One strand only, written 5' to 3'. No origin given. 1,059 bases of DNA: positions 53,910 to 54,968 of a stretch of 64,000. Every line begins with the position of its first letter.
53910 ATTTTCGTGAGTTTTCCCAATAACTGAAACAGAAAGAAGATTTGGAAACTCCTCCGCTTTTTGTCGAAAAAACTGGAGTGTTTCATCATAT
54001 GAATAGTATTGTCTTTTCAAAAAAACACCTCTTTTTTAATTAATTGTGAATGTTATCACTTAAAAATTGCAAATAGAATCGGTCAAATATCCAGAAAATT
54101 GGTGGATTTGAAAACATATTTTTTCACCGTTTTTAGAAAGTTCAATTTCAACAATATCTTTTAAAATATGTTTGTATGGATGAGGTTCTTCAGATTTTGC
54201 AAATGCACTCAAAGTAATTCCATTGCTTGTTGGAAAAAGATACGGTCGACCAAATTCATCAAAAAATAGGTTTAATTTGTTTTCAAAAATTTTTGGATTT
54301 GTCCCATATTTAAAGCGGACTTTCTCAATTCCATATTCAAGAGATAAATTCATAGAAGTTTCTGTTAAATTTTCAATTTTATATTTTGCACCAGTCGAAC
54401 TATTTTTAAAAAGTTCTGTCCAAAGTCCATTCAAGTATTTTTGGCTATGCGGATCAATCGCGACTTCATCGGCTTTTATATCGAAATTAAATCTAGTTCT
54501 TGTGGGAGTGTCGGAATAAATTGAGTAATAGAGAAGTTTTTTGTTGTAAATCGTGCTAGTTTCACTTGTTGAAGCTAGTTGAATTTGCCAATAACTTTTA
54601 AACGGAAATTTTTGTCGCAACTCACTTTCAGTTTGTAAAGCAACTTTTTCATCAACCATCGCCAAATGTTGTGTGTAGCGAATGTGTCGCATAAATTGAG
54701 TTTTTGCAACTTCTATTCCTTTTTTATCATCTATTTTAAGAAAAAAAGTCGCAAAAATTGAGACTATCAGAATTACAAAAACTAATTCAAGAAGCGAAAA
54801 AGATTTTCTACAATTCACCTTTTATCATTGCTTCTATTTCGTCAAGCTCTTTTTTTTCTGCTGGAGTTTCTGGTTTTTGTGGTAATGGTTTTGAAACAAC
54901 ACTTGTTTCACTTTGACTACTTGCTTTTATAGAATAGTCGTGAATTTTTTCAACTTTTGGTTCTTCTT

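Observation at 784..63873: Massively over-represented 10-mer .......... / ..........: candidate DNA uptake, Chi or KOPS-type genomic signal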

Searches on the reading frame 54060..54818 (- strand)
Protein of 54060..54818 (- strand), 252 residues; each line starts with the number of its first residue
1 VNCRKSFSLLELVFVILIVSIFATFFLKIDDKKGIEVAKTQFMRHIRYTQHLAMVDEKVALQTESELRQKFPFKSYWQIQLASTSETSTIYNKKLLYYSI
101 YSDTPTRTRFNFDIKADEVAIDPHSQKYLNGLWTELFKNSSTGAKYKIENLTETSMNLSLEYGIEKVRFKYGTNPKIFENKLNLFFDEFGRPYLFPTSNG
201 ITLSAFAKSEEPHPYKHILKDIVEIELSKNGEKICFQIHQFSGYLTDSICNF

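Call 42: search_protein_families(library=pfam, max_evalue=0.00001, proteins=[window:54060-54818:-])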
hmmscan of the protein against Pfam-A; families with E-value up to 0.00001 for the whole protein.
window:54060-54818:- (252 aa): 0 families

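Call 62: search_protein_families(library=ncbifam, max_evalue=0.001, proteins=[window:54060-54818:-])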
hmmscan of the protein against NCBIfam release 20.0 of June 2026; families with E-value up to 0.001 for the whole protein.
window:54060-54818:- (252 aa): 1 family
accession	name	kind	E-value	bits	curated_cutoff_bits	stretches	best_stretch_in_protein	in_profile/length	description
NF040982.1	ComGD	equivalog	0.00038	20.9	70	0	5-64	2-66/139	competence type IV pilus minor pilin ComGD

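Call 66: search_protein_families(library=pfam, max_evalue=0.1, proteins=[window:54060-54818:-])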
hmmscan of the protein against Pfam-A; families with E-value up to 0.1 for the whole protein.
window:54060-54818:- (252 aa): 3 families
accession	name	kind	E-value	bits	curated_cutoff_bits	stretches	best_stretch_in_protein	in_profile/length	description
PF07963.17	N_methyl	-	0.00067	19.6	21.2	1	1-25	1-25/27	Prokaryotic N-terminal methylation motif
PF15664.10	TMEM252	-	0.048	13.8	27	0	6-36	15-45/139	Transmembrane protein 252 family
PF05342.19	Peptidase_M26_N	-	0.054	13.2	27.7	1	79-156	129-206/250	M26 IgA1-specific Metallo-endopeptidase N-terminal region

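Call 67: find_homologous_proteins(query=window:54063-54818:-, max_evalue=0.001)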
Query seq(252 aa) (252 aa): 506 proteins with E <= 0.001 among 854 candidates; the best 120 are listed.
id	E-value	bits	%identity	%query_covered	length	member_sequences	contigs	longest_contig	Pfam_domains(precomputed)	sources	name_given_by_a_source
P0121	1.7e-164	563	100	100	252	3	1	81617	-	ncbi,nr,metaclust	ncbi:hypothetical protein ThvES_00000630 [Thiovulum sp. ES]|nr:hypothetical protein ThvES_00000630 [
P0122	3.8e-103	362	70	90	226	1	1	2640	-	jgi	jgi:hypothetical protein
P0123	1.6e-30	125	37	99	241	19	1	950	-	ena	-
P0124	5.8e-17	80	32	75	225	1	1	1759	-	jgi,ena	-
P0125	1.2e-16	79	31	96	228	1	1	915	-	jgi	-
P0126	1.3e-15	76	39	76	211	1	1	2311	-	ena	-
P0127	3.6e-15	74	31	96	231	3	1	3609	-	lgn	-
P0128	5.0e-15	74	32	96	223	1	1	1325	-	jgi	-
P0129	5.9e-15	74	35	75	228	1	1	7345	-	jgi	-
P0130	7.3e-15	73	34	77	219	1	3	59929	-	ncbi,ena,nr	ncbi:MAG: prepilin-type N-terminal cleavage/methylation domain-containing protein [Sulfurimonas sp.]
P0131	1.1e-14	73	32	75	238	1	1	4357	-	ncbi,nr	ncbi:MAG: type II secretion system protein, partial [Campylobacterales bacterium]|nr:type II secreti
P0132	1.3e-14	72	35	75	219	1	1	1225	-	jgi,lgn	jgi:prepilin-type N-terminal cleavage/methylation domain-containing protein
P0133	1.8e-14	72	35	75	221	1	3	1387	-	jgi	jgi:type II secretory pathway pseudopilin PulG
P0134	2.2e-14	72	28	96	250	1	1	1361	-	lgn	-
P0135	2.3e-14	72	35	74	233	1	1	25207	-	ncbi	-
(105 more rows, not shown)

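Call 77: predict_structure(alignment_id=A2)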
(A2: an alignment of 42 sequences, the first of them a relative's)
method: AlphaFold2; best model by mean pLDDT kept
length: 252 residues; sequences in the alignment: 42
mean_pLDDT: 80.2   pTM: 0.76
mean pLDDT of the five models: 80.2, 78.8, 78.7, 78.0, 77.9
residues with pLDDT >= 90: 108; 70-90: 71; 50-70: 64; < 50: 9
segments of 3 or more residues with pLDDT < 50: 59-62
pLDDT, mean of each block of 10 residues (from residue 1): 70 90 66 86 96 74 54 76 85 91 72 77 88 61 54 89 95 88 91 75 64 78 96 96 94 87
secondary structure, 60 per line:
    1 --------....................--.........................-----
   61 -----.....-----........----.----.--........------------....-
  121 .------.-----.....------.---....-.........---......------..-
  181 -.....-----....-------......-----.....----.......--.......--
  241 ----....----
elements in order: H9-28 H31-55 H66-70 E76-83 E96-103 H134-137 H158-162 E166-171 E182-186 E192-195 H203-208 H214-217 E223-229 E232-238 E245-248

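Call 79: fold_search(model_id=the predicted structure, library=pdb)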
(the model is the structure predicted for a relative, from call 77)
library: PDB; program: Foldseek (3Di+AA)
matches with E <= 10: 677; with E <= 0.001: 0
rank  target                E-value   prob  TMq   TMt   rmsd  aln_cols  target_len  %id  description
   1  8ceo_f                1.4e-01  0.05  0.13  0.15  16.4       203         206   12  Yeast RNA polymerase II transcription pre-initiation complex with core Mediator and the +1 nucleosome (released 2023-03-08)
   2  8g6f_J                1.5e-01  0.07  0.14  0.16  15.6       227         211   11  Structure of the Plasmodium falciparum 20S proteasome beta-6 A117D mutant complexed with inhibitor WLW-vs (released 2023-12-20)
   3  3wjv                  1.5e-01  0.05  0.14  0.17  15.0       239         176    8  Crystal structure of the L68E variant of mLolB (released 2014-03-05)
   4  3buu_B                3.1e-01  0.03  0.13  0.14  16.3       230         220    6  Crystal structure of LolA superfamily protein NE2245 from Nitrosomonas europaea (released 2008-01-22)
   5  7c4j_A                3.3e-01  0.08  0.13  0.10  30.1       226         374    9  Cryo-EM structure of the yeast Swi/Snf complex in a nucleosome free state (released 2020-07-15)
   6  8xl3_A                3.3e-01  0.07  0.15  0.07  16.0       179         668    8  Structure of human propionyl-CoA carboxylase at apo-state (PCC-Apo) (released 2024-10-30)
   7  2w7q_B                3.5e-01  0.04  0.14  0.18  15.7       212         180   10  Structure of Pseudomonas aeruginosa LolA (released 2009-12-29)
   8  1vzy_B                3.7e-01  0.08  0.16  0.15  15.9       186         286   11  Crystal structure of the Bacillus subtilis HSP33 (released 2004-10-06)
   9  9mbp_K                4.0e-01  0.04  0.13  0.14  15.7       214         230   11  Substrate-engaged human 26S proteasome bound to midnolin with RPT1 at top of spiral staircase (released 2026-03-25)
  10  4ghb_A                4.0e-01  0.03  0.13  0.13  19.0       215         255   11  Crystal structure of a porin-like protein (BACUNI_01323) from Bacteroides uniformis ATCC 8492 at 2.32 A resolution (released 2012-08-29)
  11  9tp6_A                4.2e-01  0.03  0.14  0.15  15.6       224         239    9  Structure of LolA3 from Porphyromonas gingivalis (released 2026-02-18)
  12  6j7b_A                4.7e-01  0.05  0.12  0.13  12.0       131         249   12  Crystal structure of VASH1-SVBP in complex with epoY (released 2019-06-19)
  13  2w7q_A                5.0e-01  0.03  0.14  0.14  17.1       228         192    7  Structure of Pseudomonas aeruginosa LolA (released 2009-12-29)
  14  9edo_A                5.6e-01  0.03  0.13  0.11  19.4       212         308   13  GII.27: Loreto0959 norovirus protruding domain (released 2025-03-05)
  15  7mx5_A                5.6e-01  0.03  0.12  0.08  17.9       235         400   10  Crystal structure of TolB from Acinetobacter baumannii (released 2021-05-26)
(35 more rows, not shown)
